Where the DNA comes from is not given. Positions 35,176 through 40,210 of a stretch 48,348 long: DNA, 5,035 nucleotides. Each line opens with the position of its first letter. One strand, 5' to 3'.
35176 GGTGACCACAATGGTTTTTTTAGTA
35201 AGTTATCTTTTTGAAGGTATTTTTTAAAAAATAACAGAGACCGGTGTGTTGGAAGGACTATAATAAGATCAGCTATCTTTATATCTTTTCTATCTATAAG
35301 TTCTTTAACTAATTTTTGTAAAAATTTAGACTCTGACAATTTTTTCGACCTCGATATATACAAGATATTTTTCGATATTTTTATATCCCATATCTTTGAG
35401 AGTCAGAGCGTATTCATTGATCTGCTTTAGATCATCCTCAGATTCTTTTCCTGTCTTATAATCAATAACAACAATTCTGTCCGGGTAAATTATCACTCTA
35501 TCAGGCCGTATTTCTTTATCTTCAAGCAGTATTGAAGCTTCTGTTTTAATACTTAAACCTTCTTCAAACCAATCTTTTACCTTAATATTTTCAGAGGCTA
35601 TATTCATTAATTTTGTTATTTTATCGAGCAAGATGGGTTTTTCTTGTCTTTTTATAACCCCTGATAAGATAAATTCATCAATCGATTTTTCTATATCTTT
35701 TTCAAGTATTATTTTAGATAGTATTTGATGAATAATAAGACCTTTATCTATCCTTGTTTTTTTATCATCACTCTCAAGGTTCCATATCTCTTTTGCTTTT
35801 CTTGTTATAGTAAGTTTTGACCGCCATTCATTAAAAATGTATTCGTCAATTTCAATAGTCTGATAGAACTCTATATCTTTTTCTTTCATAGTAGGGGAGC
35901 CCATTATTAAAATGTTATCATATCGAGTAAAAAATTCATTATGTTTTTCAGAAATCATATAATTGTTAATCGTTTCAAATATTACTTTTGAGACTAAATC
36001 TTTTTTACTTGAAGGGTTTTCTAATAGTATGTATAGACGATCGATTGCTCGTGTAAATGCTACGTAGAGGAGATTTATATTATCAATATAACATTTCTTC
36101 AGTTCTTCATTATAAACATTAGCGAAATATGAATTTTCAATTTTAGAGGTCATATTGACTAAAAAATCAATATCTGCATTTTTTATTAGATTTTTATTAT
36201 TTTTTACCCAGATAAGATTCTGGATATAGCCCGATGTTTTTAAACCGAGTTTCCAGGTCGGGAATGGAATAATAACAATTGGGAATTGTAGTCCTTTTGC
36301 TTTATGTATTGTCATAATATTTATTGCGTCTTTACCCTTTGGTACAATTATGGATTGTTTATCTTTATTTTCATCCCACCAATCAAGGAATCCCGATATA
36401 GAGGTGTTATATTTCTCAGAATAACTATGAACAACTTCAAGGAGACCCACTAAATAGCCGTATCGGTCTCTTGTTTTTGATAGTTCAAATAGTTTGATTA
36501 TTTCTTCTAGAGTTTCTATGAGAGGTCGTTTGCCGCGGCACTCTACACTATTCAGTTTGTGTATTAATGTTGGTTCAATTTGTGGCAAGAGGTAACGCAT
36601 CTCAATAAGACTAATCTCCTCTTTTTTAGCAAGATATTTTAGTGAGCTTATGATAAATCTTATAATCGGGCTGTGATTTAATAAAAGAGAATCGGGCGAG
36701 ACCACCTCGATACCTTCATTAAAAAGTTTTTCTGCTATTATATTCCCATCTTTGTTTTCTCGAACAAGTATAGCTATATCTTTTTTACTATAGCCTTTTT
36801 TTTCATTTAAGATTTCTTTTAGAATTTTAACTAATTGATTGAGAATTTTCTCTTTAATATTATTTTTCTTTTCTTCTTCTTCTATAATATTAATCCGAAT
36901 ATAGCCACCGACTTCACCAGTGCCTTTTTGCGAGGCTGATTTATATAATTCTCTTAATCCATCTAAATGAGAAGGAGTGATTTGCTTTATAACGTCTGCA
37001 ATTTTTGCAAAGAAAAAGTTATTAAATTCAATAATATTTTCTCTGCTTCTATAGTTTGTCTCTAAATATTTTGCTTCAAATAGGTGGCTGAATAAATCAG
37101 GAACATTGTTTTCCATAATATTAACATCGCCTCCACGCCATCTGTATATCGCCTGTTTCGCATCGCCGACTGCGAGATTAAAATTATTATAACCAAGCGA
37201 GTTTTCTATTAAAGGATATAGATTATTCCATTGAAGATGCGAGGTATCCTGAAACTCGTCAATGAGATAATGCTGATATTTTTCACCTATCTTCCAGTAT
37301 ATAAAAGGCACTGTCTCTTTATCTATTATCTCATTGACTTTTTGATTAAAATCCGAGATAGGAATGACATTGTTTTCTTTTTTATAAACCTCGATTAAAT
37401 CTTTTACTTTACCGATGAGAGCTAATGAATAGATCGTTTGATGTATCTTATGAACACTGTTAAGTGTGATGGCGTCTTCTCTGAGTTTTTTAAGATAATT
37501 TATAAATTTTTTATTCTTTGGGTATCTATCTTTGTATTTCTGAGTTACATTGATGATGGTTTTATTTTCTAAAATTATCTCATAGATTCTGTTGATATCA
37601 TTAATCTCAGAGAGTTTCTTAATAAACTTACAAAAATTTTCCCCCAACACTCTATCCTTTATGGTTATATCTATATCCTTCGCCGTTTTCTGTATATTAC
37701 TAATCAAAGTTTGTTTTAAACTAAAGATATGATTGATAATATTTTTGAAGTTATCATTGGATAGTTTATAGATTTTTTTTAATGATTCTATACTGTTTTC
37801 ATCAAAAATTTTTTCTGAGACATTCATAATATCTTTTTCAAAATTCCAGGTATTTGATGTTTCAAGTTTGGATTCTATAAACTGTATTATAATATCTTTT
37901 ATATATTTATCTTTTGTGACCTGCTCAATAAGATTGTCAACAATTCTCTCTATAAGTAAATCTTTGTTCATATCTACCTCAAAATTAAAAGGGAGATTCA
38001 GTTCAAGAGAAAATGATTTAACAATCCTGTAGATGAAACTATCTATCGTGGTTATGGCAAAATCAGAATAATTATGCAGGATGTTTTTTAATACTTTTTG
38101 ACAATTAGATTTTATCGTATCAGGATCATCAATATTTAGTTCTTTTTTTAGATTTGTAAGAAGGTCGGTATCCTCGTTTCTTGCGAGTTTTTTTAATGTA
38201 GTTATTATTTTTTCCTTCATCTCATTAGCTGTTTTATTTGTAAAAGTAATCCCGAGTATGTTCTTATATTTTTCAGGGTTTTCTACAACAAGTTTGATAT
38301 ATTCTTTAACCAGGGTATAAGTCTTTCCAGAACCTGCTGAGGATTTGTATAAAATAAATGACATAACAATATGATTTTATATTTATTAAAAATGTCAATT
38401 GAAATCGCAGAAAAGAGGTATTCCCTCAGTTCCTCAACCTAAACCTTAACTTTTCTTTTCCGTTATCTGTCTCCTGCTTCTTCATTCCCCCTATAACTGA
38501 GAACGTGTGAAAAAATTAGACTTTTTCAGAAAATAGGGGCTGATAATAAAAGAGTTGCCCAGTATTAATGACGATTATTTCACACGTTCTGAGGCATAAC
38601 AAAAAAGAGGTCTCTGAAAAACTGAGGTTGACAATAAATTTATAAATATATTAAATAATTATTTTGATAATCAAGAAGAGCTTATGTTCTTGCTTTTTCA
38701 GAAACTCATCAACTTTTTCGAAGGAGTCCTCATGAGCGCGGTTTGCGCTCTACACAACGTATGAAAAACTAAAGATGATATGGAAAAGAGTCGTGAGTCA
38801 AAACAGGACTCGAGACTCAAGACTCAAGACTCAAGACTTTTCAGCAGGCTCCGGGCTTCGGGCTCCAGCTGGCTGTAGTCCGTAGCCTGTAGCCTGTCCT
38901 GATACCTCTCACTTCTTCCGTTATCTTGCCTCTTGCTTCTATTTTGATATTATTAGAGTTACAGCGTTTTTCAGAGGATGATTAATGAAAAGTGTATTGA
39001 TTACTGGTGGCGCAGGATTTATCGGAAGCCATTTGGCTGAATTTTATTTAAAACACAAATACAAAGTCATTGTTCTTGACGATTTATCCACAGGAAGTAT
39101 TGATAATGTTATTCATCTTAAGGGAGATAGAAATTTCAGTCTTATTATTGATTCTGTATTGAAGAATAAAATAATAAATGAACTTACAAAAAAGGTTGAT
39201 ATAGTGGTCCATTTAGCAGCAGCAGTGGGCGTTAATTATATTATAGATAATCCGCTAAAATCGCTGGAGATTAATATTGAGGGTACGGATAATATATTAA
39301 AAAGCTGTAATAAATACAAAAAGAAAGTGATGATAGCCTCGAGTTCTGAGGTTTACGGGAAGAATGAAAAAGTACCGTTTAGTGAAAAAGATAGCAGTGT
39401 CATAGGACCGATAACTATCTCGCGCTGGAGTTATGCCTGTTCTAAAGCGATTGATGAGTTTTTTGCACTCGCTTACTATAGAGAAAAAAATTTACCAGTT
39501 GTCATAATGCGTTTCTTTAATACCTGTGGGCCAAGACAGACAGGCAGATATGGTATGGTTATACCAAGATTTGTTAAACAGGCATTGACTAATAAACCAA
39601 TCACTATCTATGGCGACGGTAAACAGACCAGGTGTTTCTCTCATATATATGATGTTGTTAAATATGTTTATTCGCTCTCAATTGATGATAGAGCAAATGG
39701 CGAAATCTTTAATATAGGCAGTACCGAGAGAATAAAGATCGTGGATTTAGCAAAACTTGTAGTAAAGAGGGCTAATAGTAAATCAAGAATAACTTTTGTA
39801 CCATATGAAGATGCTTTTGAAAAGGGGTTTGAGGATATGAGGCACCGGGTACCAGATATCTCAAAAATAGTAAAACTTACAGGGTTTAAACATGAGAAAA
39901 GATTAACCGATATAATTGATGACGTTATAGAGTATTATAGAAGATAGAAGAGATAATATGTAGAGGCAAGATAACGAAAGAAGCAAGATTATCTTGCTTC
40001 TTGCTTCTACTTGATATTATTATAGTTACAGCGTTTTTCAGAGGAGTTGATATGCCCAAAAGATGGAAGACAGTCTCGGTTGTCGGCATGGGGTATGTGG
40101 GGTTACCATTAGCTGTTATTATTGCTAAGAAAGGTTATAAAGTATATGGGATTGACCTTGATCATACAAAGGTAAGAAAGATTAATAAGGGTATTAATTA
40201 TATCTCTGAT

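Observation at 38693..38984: Modular mosaic intergenic repeat family (at least 8 copies, both orientations, no associated transposase)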

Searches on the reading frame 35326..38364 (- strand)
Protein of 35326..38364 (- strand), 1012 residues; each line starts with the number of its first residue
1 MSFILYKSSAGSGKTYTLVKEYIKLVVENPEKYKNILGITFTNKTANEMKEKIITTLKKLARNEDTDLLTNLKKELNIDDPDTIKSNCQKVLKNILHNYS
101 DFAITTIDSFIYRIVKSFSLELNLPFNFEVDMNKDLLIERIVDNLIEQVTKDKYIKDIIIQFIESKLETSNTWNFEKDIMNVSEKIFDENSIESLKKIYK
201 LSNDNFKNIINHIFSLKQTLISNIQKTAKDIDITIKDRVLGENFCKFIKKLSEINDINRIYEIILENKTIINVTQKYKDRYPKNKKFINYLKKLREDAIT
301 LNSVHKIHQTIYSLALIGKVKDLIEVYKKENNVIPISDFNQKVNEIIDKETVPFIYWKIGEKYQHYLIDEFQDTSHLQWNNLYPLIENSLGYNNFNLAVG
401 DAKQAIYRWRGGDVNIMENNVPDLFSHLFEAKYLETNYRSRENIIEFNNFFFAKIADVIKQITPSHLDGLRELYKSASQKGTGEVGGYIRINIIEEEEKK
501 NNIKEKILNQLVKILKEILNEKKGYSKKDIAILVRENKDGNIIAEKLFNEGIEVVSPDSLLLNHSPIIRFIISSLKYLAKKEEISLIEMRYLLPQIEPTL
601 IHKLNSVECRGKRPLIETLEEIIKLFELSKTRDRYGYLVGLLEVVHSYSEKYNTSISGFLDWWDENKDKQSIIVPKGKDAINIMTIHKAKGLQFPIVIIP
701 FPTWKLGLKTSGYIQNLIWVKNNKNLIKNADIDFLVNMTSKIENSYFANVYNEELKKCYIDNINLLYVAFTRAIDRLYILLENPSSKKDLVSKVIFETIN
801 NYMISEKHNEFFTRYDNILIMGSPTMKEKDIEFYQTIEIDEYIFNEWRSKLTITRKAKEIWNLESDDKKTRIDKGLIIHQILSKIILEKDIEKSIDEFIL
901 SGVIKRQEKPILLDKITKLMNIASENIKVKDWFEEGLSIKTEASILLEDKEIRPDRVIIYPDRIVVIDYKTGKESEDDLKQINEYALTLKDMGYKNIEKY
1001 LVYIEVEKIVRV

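Call 11: search_protein_families(library=pfam, proteins=[window:35326-38364:-])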
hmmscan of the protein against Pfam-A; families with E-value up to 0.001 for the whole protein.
window:35326-38364:- (1012 aa): 5 families
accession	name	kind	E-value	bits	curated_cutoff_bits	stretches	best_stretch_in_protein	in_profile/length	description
PF00580.27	UvrD-helicase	-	7.3e-34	118.1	23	1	7-419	19-265/271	UvrD/REP helicase N-terminal domain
PF13361.12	UvrD_C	-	5.2e-22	79.2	25.6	2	433-588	2-133/350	UvrD-like helicase C-terminal domain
PF13538.12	UvrD_C_2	-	1.1e-09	38.4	27.4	1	683-701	4-22/52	UvrD-like helicase C-terminal domain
PF13245.12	AAA_19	-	1.2e-09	38.9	25.1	1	8-67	18-78/134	AAA domain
PF12705.13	PDDEXK_1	-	0.00058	20.3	22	0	869-993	33-173/247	PD-(D/E)XK nuclease superfamily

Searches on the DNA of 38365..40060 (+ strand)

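Call 51: search_rna_families(source=window, start=38365, end=40060, threshold=evalue, max_evalue=5)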
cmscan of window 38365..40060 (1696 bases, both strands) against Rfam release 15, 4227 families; matches with E-value up to 5: 5.
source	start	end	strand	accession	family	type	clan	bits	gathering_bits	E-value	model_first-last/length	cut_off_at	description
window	39971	40005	-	RF04343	Plastid-psbA-2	Cis-reg;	CL00153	23.1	55.8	0.18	1-60/60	no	Plastid-psbA-2 3UTR RNA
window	39975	40009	+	RF04343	Plastid-psbA-2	Cis-reg;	CL00153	22.2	55.8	0.31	1-60/60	no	Plastid-psbA-2 3UTR RNA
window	38840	38901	+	RF03381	mir-2796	Gene; miRNA;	-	20.6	72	0.18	1-77/77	no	mir-2796 microRNA precursor family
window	39327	39351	+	RF01131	sR47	Gene; snRNA; snoRNA; CD-box;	CL00132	14.6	40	1.9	31-55/55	no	Small nucleolar RNA sR47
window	39303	39351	+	RF01145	sR14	Gene; snRNA; snoRNA; CD-box;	-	12.1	38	3.5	1-54/54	no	Small nucleolar RNA sR14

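Call 81: search_dna_similar(query=window:38693-38984:+, collection=plasmids, mode=distant, max_evalue=0.01, max_rows=10)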
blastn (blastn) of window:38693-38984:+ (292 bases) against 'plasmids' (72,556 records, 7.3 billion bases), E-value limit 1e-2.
No match.

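Call 82: search_dna_similar(query=window:38693-38984:+, collection=phages, mode=distant, max_evalue=0.01, max_rows=10)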
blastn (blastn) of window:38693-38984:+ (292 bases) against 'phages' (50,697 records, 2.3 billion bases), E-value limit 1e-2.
Records with a match: 2; places in all: 17; records where one place covers at least 80% of the query: 0.
Best place of each record, by identity: 80-90% 2.
By first word of the organism name: Enterobacteria 1; Escherichia 1.
By host as written in the record: Escherichia coli RS218 1; Escherichia coli APEC DE205B 1.
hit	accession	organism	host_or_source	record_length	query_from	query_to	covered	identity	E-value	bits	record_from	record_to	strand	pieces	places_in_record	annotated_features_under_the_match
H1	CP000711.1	Enterobacteria phage CUS-3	Escherichia coli RS218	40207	94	146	18%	83.6%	4e-6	57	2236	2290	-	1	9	neuO: poly(psi) domain; contains 19 copies of heptanucleotide repeat ...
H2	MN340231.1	Escherichia phage phiv205-1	Escherichia coli APEC DE205B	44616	94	146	18%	83.6%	4e-6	57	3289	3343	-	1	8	general stress protein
